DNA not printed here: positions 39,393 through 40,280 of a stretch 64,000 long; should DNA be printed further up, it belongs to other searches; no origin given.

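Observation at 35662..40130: Novel ~170-aa domain present three times in an 862-aa amidase protein and once as a stand-alone 195-aa protein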

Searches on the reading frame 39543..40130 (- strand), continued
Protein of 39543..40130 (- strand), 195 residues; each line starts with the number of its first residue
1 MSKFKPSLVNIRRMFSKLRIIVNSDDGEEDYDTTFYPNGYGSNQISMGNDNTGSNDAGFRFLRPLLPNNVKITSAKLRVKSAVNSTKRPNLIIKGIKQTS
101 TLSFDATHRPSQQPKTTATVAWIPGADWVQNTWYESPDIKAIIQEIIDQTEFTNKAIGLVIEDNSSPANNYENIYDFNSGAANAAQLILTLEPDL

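Call 38: search_protein_families(library=pfam, proteins=[P0169, P0187, P0201, P0226, P0234, P0262, P0291, P0312, P0258, P0251], max_evalue=0.001)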
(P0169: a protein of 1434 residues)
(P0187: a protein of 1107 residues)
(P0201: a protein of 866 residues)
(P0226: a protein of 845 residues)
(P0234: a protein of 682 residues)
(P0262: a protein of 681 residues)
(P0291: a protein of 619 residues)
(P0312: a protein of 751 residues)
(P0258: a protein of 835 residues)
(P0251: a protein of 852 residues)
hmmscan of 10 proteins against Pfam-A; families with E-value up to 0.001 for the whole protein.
P0169 (1434 aa): 3 families
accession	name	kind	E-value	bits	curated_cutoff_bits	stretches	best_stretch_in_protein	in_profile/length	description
PF17957.7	Big_7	-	1.1e-16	61.6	24.1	2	40-68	1-29/70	Bacterial Ig domain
PF21226.3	MalQ_N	-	2.5e-09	37.8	24.1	0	347-394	39-83/91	MalQ N-terminal beta sandwich domain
PF02494.22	HYR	-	2e-06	28.5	21.7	0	649-678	52-81/81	HYR domain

P0187 (1107 aa): 4 families
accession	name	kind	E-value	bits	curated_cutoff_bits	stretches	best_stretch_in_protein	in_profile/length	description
PF13290.12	CHB_HEX_C_1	-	4.4e-20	71.8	22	2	189-254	1-66/67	Chitobiase/beta-hexosaminidase C-terminal domain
PF13287.12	Fn3_assoc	-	3.3e-14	53.2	23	2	389-447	1-59/59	Fn3 associated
PF05345.18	He_PIG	-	1.1e-05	26.2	24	1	268-359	1-93/96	Putative Ig domain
PF17963.7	Big_9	-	1.6e-05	26.1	23.6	1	266-348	1-79/89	Bacterial Ig domain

P0201 (866 aa): 0 families

P0226 (845 aa): 2 families
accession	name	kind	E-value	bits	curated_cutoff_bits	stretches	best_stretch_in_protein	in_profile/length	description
PF00149.33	Metallophos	-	1.2e-09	39.4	21.5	1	60-240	29-191/191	Calcineurin-like phosphoesterase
PF12850.12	Metallophos_2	-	7.7e-05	23.2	27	1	227-273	105-151/154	Calcineurin-like phosphoesterase superfamily domain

P0234 (682 aa): 4 families
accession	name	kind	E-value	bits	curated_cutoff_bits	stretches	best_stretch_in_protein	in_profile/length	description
PF22352.2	K319L-like_PKD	-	6e-12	45.8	27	1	219-302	1-84/84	K319L-like, PKD domain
PF00801.26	PKD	-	1e-06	29.1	23.5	1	223-302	9-80/80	PKD domain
PF09885.14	DUF2112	-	0.00037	20.9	25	0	327-362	37-69/143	Uncharacterized protein conserved in archaea (DUF2112)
PF18911.6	PKD_4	-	0.00044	20.7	27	0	212-302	1-83/85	PKD domain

P0262 (681 aa): 0 families

P0291 (619 aa): 2 families
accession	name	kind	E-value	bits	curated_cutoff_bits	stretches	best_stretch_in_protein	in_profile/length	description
PF17963.7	Big_9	-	1.4e-06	29.5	23.6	1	7-77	19-88/89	Bacterial Ig domain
PF17892.7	Cadherin_5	-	0.00095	19.4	26.5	0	13-64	30-81/98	Cadherin-like domain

P0312 (751 aa): 4 families
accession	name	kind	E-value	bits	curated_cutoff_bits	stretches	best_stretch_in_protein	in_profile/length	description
PF17963.7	Big_9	-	2.4e-40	137.7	23.6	2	246-342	1-89/89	Bacterial Ig domain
PF17803.7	Cadherin_4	-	5.2e-32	110.6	25.1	2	537-597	9-71/71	Bacterial cadherin-like domain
PF17892.7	Cadherin_5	-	8.6e-32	109.3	26.5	2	538-637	1-98/98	Cadherin-like domain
PF07595.18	Planc_extracel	-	0.00078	19.5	25.5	0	26-43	1-18/20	Planctomycete extracellular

P0258 (835 aa): 4 families
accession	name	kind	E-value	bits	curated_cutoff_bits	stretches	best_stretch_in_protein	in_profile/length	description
PF22352.2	K319L-like_PKD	-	7.6e-18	64.7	27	2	569-653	1-84/84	K319L-like, PKD domain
PF17963.7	Big_9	-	1.3e-14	55.3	23.6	1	14-97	3-89/89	Bacterial Ig domain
PF17892.7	Cadherin_5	-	4.1e-07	30.2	26.5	1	35-99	32-98/98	Cadherin-like domain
PF00801.26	PKD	-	0.00019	21.8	23.5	1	570-653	7-80/80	PKD domain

P0251 (852 aa): 3 families
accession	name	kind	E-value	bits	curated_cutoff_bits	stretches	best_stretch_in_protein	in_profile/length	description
PF17957.7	Big_7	-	1.4e-18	67.7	24.1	1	35-103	1-70/70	Bacterial Ig domain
PF18962.6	Por_Secre_tail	-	1.7e-10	41.5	27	1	774-850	1-75/75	Secretion system C-terminal sorting domain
PF24517.2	CBM96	-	1.2e-05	25.6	26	0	608-731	38-163/164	Carbohydrate-binding module family 96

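Call 39: search_protein_families(library=ncbifam, proteins=[P0169, P0187, P0201, P0226, P0234, P0262, P0291, P0312, P0258, P0251], max_evalue=0.001)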
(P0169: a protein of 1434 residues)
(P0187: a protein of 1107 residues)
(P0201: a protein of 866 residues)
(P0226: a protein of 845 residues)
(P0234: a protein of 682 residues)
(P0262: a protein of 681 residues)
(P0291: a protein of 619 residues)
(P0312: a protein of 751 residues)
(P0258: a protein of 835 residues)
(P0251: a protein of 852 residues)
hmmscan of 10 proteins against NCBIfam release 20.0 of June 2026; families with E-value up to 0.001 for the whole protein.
P0169 (1434 aa): 0 families

P0187 (1107 aa): 0 families

P0201 (866 aa): 0 families

P0226 (845 aa): 1 family
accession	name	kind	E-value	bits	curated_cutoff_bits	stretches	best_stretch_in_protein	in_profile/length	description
TIGR03767.1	P_acnes_RR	hypoth_equivalog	6.2e-08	31.7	330.75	1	132-241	290-393/496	TIGR03767 family metallophosphoesterase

P0234 (682 aa): 2 families
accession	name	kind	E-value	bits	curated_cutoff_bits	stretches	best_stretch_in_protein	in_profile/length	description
NF041578.1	betaarabinsidaseHypBA2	equivalog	2.5e-19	68.3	3200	1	209-316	1039-1146/1709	beta-L-arabinobiosidase HypBA2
NF033679.1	DNRLRE_dom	domain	0.00023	21.3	34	0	335-479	20-163/164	DNRLRE domain-containing protein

P0262 (681 aa): 0 families

P0291 (619 aa): 1 family
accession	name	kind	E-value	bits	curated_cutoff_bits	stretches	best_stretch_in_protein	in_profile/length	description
NF012211.1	tand_rpt_95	domain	4.2e-06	26.6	90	1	6-79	9-86/98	tandem-95 repeat protein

P0312 (751 aa): 3 families
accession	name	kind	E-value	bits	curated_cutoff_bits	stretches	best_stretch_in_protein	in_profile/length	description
NF012211.1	tand_rpt_95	domain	3.7e-28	97.3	90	2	550-646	1-94/98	tandem-95 repeat protein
TIGR01965.1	VCBS_repeat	domain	4.3e-13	49.3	15.5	2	563-650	6-91/99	VCBS domain-containing protein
NF033679.1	DNRLRE_dom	domain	4.1e-09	36.7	34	0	98-199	30-129/164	DNRLRE domain-containing protein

P0258 (835 aa): 2 families
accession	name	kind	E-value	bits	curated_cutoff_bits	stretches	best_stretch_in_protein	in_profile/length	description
NF041578.1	betaarabinsidaseHypBA2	equivalog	1.7e-24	85.5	3200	2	560-670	1040-1149/1709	beta-L-arabinobiosidase HypBA2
NF012211.1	tand_rpt_95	domain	2.2e-09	37.2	90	1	32-100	15-86/98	tandem-95 repeat protein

P0251 (852 aa): 1 family
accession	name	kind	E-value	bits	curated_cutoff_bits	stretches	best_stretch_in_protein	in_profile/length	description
TIGR04183.1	Por_Secre_tail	domain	4.9e-09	36.1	23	1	774-850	1-71/72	T9SS type A sorting domain-containing protein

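Call 43: find_encoding_contigs(protein=P0043, flank=10000, max_places=2)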
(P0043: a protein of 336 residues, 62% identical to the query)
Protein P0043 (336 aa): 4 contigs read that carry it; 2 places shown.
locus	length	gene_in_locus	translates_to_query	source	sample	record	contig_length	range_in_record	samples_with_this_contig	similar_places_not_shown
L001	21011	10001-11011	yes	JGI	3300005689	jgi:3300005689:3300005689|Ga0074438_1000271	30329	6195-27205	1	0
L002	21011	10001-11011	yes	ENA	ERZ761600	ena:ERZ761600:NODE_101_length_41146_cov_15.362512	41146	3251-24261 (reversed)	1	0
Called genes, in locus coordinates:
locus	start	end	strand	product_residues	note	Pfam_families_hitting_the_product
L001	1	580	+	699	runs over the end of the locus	PF11775:CobT_C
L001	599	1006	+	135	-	-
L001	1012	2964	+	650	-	PF07728:AAA_5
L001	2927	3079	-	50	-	-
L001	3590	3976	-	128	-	PF05635:23S_rRNA_IVP, PF22296:bAvd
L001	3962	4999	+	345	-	PF00078:RVT_1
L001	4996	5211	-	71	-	PF13560:HTH_31, PF01381:HTH_3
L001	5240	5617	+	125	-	-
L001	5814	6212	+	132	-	-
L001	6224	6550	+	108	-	-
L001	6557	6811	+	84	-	-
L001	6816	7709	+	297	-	-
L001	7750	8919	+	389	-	PF17236:SU10_MCP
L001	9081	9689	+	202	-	-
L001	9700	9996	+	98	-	-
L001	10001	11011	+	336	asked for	PF10983:DUF2793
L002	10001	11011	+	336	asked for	PF10983:DUF2793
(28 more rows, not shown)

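Call 80: find_related_loci(query=window:39543-40130:-, collection=viral_contigs, flank=6000)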
Query window:39543-40130:- (195 aa) in viral_contigs; peptide patterns used: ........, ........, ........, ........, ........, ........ (x = any residue, [..] = any of these).
18 stretches matched a pattern; 8 encode a relative of the query (tblastn E <= 1e-3); 8 distinct loci.
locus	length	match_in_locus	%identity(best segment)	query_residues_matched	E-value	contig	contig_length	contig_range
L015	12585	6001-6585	85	1-195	1e-112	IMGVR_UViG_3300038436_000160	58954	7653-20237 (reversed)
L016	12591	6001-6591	65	1-195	2e-85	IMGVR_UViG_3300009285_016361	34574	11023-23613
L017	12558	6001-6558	62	12-195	2e-77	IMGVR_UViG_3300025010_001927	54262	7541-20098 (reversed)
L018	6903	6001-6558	61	12-195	2e-77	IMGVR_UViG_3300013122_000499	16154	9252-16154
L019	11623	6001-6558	62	12-195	2e-77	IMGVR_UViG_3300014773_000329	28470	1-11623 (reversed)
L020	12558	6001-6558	62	12-195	2e-77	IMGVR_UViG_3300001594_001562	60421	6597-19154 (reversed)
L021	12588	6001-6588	54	1-193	4e-65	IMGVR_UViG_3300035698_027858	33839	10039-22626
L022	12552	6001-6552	65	14-195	9e-78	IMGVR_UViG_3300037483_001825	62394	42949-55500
